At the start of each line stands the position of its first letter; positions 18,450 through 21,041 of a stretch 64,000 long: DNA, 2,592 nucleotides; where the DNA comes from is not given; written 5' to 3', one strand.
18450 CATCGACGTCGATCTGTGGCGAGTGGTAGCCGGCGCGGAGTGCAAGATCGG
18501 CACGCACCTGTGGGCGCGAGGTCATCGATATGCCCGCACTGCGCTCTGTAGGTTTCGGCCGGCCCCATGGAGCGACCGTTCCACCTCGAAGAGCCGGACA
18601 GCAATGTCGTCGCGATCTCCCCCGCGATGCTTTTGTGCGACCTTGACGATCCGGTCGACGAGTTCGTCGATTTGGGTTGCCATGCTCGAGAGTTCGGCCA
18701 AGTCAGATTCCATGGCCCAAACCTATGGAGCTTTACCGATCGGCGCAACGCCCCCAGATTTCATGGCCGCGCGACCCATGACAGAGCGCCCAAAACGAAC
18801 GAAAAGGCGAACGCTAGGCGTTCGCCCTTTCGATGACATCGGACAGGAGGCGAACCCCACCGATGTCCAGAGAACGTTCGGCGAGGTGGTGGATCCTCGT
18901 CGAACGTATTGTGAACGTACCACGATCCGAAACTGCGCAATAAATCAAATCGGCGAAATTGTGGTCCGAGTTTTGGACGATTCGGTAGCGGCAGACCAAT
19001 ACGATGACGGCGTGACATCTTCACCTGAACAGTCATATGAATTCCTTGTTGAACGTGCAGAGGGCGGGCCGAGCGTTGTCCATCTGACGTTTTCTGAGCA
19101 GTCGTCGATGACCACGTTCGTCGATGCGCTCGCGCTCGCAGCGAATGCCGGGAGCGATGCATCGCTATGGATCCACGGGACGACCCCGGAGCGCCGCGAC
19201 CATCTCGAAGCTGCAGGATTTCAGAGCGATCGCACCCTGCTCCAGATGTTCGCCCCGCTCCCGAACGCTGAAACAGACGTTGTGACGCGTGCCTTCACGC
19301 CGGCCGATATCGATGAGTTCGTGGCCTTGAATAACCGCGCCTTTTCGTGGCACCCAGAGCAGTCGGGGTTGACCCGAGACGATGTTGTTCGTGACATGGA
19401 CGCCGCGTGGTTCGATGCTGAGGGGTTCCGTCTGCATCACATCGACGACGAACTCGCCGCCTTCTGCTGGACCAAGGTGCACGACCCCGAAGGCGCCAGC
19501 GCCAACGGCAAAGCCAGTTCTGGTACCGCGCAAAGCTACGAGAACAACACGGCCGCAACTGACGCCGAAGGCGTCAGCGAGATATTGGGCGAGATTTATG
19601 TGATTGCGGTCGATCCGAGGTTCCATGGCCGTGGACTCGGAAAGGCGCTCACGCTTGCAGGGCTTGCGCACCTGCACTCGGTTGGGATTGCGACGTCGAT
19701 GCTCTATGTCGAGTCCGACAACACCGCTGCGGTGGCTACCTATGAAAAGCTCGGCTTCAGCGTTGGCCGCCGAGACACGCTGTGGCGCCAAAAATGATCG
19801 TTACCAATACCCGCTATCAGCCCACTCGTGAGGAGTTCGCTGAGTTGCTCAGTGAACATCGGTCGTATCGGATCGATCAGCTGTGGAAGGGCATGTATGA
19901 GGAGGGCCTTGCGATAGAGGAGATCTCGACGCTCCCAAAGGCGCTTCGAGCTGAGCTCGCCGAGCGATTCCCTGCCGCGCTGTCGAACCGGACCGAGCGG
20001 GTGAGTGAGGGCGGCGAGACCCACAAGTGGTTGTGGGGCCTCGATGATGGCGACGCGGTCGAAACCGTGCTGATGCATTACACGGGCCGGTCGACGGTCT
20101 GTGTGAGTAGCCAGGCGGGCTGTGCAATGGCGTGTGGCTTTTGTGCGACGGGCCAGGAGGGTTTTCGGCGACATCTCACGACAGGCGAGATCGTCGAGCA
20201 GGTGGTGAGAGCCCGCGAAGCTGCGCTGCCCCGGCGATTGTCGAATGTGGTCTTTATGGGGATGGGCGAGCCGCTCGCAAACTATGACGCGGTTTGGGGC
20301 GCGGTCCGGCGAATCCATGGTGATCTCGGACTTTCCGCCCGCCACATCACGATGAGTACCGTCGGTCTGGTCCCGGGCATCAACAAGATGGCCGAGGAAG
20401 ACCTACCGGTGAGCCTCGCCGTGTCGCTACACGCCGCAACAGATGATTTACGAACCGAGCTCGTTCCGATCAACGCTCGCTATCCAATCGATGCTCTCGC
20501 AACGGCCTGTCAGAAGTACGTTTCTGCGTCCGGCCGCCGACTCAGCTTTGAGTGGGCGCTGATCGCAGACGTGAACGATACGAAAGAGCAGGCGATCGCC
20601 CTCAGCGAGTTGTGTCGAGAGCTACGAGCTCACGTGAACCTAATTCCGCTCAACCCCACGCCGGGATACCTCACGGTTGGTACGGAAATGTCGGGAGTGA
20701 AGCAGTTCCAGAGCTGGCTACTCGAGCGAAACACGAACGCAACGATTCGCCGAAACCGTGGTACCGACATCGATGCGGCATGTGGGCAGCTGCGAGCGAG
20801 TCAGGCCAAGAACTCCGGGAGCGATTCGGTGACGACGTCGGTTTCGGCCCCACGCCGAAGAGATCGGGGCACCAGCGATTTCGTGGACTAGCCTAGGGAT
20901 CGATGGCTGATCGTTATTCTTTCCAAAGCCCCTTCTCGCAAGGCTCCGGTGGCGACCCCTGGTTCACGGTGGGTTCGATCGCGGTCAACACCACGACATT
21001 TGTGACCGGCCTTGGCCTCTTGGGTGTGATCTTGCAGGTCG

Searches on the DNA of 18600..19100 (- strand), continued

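Call 65: search_with_rna_model(model_id=R1, sources=[L081, L082, L083, L084, L085, L086, L087, L088, L089], max_evalue=10, filters=off)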
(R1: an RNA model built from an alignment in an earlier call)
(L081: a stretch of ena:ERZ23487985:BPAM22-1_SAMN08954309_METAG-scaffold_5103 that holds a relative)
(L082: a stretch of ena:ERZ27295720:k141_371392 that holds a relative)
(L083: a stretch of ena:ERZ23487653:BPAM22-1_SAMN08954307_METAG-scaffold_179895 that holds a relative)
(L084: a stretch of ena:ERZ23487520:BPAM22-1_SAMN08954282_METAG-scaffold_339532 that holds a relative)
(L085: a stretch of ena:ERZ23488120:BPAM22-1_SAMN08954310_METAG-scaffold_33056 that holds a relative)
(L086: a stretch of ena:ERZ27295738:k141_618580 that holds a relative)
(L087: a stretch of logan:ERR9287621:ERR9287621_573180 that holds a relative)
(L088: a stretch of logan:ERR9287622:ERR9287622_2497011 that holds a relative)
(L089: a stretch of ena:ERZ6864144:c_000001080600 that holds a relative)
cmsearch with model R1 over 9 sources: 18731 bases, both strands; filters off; matches with E-value up to 10: 42.
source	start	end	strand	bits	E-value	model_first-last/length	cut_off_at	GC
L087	1309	1424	+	36.6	1.8e-05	1-102/102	no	0.59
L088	1309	1424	+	36.6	1.8e-05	1-102/102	no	0.59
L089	1010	1125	+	36.6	1.8e-05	1-102/102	no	0.59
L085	797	907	+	32.1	0.00011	1-102/102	no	0.55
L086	736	846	+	32.1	0.00011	1-102/102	no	0.55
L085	784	895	-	10.2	0.78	1-102/102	no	0.54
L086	723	834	-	10.2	0.78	1-102/102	no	0.54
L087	2054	2135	-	10.2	0.78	1-102/102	no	0.6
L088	2054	2135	-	10.2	0.78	1-102/102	no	0.6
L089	1755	1836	-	10.2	0.78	1-102/102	no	0.6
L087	2288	2376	-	8.9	1.3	1-102/102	no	0.64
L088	2288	2376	-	8.9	1.3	1-102/102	no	0.64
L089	1989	2077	-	8.9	1.3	1-102/102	no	0.64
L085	1243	1338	-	8.7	1.5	1-102/102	no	0.66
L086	1182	1277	-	8.7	1.5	1-102/102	no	0.66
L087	185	302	+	8.6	1.5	1-102/102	no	0.66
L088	185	302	+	8.6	1.5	1-102/102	no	0.66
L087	1297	1412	-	7.5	2.4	1-102/102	no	0.58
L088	1297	1412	-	7.5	2.4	1-102/102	no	0.58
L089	998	1113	-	7.5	2.4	1-102/102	no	0.58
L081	1745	1837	-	7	2.9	1-102/102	no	0.65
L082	2035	2127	-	7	2.9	1-102/102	no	0.65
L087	2042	2128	+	6.5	3.5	1-102/102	no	0.63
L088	2042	2128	+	6.5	3.5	1-102/102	no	0.63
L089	1743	1829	+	6.5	3.5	1-102/102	no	0.63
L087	1533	1609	-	6.5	3.6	1-102/102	no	0.6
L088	1533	1609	-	6.5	3.6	1-102/102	no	0.6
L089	1234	1310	-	6.5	3.6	1-102/102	no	0.6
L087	1774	1869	-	6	4.4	1-102/102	no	0.65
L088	1774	1869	-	6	4.4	1-102/102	no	0.65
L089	1475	1570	-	6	4.4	1-102/102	no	0.65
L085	577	643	-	5.5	5.3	1-102/102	no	0.6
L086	516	582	-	5.5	5.3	1-102/102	no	0.6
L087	2240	2337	+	5.1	6.4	1-102/102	no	0.64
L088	2240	2337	+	5.1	6.4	1-102/102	no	0.64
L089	1941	2038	+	5.1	6.4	1-102/102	no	0.64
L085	1230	1316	+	4.8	7.2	1-102/102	no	0.63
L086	1169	1255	+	4.8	7.2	1-102/102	no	0.63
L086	17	112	-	4.6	7.5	1-102/102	no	0.67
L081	1941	2029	+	4.5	8.1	1-102/102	no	0.61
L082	2231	2319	+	4.5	8.1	1-102/102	no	0.61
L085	78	173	-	4.2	8.9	1-102/102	no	0.65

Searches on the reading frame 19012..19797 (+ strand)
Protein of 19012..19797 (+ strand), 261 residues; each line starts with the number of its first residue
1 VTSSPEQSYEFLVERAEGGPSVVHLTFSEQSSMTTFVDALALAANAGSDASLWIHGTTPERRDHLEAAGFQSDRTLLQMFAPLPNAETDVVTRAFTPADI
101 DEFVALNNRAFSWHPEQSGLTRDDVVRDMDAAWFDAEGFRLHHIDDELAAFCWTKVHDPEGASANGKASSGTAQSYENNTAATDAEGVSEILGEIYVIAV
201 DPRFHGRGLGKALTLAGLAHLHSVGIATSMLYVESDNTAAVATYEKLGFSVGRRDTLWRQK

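Call 72: search_protein_families(library=pfam, proteins=[window:19012-19797:+], max_evalue=0.00001)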
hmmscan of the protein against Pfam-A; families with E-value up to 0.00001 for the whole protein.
window:19012-19797:+ (261 aa): 6 families
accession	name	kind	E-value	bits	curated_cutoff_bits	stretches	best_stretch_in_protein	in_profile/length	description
PF00583.31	Acetyltransf_1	-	7.7e-13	49.2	20.7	1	162-249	38-116/116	Acetyltransferase (GNAT) family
PF08445.16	FR47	-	1.5e-10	41.4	22.1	1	185-252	14-80/86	FR47-like protein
PF13673.13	Acetyltransf_10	-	1.7e-08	34.9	23.6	1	194-251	53-109/128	Acetyltransferase (GNAT) domain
PF13508.13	Acetyltransf_7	-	5.7e-08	33.5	27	1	188-250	28-83/84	Acetyltransferase (GNAT) domain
PF13302.13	Acetyltransf_3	-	4e-06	28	25.4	1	93-249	5-137/138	Acetyltransferase (GNAT) domain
PF13527.13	Acetyltransf_9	-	5.7e-06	26.8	25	0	193-251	73-126/127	Acetyltransferase (GNAT) domain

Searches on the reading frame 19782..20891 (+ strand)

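Call 8: search_protein_families(library=pfam, proteins=[window:19782-20891:+], max_evalue=0.01)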
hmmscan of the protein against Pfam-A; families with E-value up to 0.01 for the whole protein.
window:19782-20891:+ (369 aa): 2 families
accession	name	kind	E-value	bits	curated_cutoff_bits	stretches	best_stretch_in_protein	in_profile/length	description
PF04055.27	Radical_SAM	-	1.1e-11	45.7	29.5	1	109-245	2-139/166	Radical SAM superfamily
PF13353.11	Fer4_12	-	0.0061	17.3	22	1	102-194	3-91/137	4Fe-4S single cluster domain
